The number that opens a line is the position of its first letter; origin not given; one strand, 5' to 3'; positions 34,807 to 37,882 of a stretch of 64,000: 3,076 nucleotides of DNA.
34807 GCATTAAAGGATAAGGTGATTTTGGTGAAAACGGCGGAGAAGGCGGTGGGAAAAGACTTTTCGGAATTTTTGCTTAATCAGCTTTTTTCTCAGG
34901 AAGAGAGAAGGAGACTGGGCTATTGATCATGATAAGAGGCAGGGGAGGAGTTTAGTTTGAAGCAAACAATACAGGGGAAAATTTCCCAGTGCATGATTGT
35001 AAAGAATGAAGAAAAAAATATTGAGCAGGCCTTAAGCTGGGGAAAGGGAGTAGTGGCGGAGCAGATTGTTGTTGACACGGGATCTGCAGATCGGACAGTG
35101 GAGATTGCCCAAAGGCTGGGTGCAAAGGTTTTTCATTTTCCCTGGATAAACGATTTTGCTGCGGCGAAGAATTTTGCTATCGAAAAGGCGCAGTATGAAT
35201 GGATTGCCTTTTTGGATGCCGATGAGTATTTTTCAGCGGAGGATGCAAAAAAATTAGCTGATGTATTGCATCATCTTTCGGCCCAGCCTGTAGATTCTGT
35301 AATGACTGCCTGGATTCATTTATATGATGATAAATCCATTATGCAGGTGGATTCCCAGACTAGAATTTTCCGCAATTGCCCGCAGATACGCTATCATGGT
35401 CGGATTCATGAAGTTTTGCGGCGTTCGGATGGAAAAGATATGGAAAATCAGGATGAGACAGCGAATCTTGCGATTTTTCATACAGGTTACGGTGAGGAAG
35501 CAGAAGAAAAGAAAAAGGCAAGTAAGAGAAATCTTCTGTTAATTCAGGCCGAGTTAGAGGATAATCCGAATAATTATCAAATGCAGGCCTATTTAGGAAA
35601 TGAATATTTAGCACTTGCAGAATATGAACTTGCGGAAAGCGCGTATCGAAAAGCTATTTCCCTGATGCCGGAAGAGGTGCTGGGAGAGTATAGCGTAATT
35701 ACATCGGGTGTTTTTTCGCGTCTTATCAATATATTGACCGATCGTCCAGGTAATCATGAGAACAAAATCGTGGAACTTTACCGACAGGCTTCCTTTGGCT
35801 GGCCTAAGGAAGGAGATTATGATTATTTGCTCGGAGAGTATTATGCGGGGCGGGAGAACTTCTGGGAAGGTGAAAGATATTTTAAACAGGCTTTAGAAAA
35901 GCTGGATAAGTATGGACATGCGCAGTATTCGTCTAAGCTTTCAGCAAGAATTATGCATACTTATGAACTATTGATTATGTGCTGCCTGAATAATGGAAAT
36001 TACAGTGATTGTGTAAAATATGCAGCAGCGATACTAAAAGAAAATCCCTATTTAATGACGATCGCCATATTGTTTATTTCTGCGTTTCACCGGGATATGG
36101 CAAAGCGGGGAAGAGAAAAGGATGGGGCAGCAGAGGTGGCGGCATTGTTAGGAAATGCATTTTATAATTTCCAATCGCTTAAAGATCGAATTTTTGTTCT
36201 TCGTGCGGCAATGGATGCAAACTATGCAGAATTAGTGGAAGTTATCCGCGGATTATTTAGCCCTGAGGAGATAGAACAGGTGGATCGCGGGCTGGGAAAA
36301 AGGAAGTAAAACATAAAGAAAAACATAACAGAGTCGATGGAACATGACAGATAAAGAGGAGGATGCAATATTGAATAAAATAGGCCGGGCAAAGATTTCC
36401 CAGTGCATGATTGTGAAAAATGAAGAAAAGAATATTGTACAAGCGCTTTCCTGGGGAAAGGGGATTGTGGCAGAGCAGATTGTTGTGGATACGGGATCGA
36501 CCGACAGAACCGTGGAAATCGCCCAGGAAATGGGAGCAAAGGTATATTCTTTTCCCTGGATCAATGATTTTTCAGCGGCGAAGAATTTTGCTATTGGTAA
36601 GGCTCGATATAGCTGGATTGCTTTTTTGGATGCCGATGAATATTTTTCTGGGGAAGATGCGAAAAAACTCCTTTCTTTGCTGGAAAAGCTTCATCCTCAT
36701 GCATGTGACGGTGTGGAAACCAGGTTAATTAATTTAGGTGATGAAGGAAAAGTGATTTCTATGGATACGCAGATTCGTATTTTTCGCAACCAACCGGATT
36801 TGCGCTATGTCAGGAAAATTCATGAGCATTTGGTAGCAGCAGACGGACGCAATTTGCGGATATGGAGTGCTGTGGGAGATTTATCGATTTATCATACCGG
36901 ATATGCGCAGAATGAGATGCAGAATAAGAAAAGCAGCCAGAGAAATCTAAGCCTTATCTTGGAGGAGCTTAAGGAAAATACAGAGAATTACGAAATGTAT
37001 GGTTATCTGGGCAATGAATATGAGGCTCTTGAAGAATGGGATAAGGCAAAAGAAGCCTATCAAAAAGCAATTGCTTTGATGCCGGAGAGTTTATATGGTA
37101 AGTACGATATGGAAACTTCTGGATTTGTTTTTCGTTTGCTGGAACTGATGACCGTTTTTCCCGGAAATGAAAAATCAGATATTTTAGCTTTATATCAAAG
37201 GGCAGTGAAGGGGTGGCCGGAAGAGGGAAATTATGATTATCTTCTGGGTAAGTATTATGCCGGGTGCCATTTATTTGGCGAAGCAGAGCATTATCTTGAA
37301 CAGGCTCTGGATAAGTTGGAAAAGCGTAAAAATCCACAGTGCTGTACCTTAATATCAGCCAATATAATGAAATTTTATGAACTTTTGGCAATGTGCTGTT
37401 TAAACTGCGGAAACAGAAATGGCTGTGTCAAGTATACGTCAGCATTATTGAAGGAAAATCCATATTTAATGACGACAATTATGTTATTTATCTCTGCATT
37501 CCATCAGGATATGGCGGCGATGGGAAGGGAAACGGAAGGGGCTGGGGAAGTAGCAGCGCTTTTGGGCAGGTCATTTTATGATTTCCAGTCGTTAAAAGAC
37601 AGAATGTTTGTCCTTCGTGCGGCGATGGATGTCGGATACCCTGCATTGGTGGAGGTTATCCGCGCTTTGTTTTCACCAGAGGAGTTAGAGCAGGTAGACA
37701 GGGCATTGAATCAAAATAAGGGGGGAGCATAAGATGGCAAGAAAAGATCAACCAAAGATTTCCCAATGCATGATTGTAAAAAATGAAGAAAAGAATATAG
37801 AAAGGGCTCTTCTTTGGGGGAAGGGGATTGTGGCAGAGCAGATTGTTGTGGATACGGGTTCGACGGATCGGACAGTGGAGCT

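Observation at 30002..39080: Flagellin locus with four tandem GT2-TPR glycosyltransferase paralogues and a divergent GT11 fucosyltransferase, but no sugar-biosynthesis genes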

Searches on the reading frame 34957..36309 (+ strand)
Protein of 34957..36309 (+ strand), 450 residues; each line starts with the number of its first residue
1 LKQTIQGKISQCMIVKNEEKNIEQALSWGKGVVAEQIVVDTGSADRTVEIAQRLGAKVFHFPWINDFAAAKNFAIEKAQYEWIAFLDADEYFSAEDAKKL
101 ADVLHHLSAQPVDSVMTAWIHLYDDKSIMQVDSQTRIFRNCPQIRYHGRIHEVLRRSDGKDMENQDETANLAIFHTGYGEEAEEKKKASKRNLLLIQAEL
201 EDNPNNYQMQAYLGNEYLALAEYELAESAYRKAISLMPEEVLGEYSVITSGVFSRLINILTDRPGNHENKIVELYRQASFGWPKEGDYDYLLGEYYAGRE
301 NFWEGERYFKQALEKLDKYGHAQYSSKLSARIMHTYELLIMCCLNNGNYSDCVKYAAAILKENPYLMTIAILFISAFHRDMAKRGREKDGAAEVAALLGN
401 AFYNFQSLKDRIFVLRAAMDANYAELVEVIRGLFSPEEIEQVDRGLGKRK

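Call 3: search_protein_families(library=pfam, proteins=[window:34957-36309:+], max_evalue=0.01)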
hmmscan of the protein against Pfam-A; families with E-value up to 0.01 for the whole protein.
window:34957-36309:+ (450 aa): 10 families
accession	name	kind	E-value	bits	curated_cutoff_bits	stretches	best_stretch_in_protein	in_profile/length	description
PF00535.33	Glycos_transf_2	-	9.3e-18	65.2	23.3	1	12-106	3-105/168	Glycosyl transferase family 2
PF13704.12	Glyco_tranf_2_4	-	4.1e-07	30.9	27.5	1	16-102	1-96/98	Glycosyl transferase family 2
PF10111.15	Glyco_tranf_2_2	-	2e-06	27.9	27.3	1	34-127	30-131/276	Glycosyltransferase like family 2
PF07719.23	TPR_2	-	7.2e-05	23.1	27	1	212-239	6-33/34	Tetratricopeptide repeat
PF00515.34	TPR_1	-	0.00012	22.2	27.8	1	212-238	6-32/34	Tetratricopeptide repeat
PF13424.12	TPR_12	-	0.0024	18.5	30.1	0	194-238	31-76/77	Tetratricopeptide repeat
PF01697.33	Glyco_transf_92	-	0.0027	17.8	23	1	77-150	96-172/249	Glycosyltransferase family 92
PF23914.1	TPR_CcmH_CycH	-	0.004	17.4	42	0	196-240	39-83/158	Cytochrome c-type biogenesis protein H TPR domain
PF09797.15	NatB_MDM20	-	0.0048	16.4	27.6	1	101-232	127-249/379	N-acetyltransferase B complex (NatB) non catalytic subunit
PF13428.12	TPR_14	-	0.0072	17.4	23.5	0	337-369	5-37/44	Tetratricopeptide repeat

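Call 64: search_protein_families(library=ncbifam, proteins=[window:34957-36309:+], max_evalue=0.00001)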
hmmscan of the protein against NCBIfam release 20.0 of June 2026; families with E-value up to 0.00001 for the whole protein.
window:34957-36309:+ (450 aa): 3 families
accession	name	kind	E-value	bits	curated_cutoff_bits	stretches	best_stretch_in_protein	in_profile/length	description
TIGR04195.1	S_glycosyl_SunS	equivalog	2.3e-28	99.2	350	1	9-236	59-283/421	SunS family peptide S-glycosyltransferase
TIGR04283.1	glyco_like_mftF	equivalog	3e-09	36.8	182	1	16-104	8-97/221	TIGR04283 family arsenosugar biosynthesis glycosyltransferase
TIGR04182.1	glyco_TIGR04182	equivalog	2.3e-06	27.2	325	1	17-193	10-181/293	S-layer glycoprotein N-glycosyltransferase AglJ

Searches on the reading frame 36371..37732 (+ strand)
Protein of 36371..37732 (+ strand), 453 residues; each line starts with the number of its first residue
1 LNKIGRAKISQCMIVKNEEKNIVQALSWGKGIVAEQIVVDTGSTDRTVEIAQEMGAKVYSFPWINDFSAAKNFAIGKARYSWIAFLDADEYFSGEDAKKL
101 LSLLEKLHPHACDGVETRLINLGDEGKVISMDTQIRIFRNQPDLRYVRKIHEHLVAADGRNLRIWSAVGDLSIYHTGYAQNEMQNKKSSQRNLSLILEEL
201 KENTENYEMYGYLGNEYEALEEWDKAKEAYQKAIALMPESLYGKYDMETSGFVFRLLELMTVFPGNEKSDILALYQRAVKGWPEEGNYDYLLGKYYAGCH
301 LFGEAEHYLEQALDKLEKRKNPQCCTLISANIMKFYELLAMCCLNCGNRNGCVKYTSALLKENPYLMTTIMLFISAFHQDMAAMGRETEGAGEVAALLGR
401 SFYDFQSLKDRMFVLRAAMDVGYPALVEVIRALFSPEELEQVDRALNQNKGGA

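Call 3: search_protein_families(library=pfam, proteins=[window:36371-37732:+], max_evalue=0.01)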
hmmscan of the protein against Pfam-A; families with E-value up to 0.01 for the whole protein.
window:36371-37732:+ (453 aa): 8 families
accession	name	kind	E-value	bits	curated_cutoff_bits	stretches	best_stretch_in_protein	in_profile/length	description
PF00535.33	Glycos_transf_2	-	2.2e-17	63.9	23.3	1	12-131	3-131/168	Glycosyl transferase family 2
PF07719.23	TPR_2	-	1.9e-08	34.2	27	1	210-239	4-33/34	Tetratricopeptide repeat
PF00515.34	TPR_1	-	5.9e-06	26.3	27.8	1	209-239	3-33/34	Tetratricopeptide repeat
PF13424.12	TPR_12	-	9.5e-05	23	30.1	0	209-246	5-41/77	Tetratricopeptide repeat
PF13704.12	Glyco_tranf_2_4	-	0.00011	23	27.5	1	16-97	1-89/98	Glycosyl transferase family 2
PF13428.12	TPR_14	-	0.00073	20.4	23.5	0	212-236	6-30/44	Tetratricopeptide repeat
PF10111.15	Glyco_tranf_2_2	-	0.0017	18.3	27.3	1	34-105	30-107/276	Glycosyltransferase like family 2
PF17778.7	BLACT_WH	-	0.0032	17.8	22.8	0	105-131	15-41/46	Beta-lactamase associated winged helix domain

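Call 64: search_protein_families(library=ncbifam, proteins=[window:36371-37732:+], max_evalue=0.00001)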
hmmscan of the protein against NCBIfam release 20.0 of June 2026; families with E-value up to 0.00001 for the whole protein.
window:36371-37732:+ (453 aa): 4 families
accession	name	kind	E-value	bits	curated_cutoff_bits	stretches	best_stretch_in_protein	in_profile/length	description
TIGR04195.1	S_glycosyl_SunS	equivalog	6.6e-25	87.8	350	1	8-249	58-296/421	SunS family peptide S-glycosyltransferase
TIGR00540.1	TPR_hemY_coli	hypoth_equivalog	8.2e-08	31.4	142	0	255-315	295-355/385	heme biosynthesis-associated TPR protein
TIGR04283.1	glyco_like_mftF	equivalog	4.4e-07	29.7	182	1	17-104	9-97/221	TIGR04283 family arsenosugar biosynthesis glycosyltransferase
NF010496.0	PRK13915.1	equivalog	2.7e-06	26.7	262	1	6-61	30-91/307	glucosyl-3-phosphoglycerate synthase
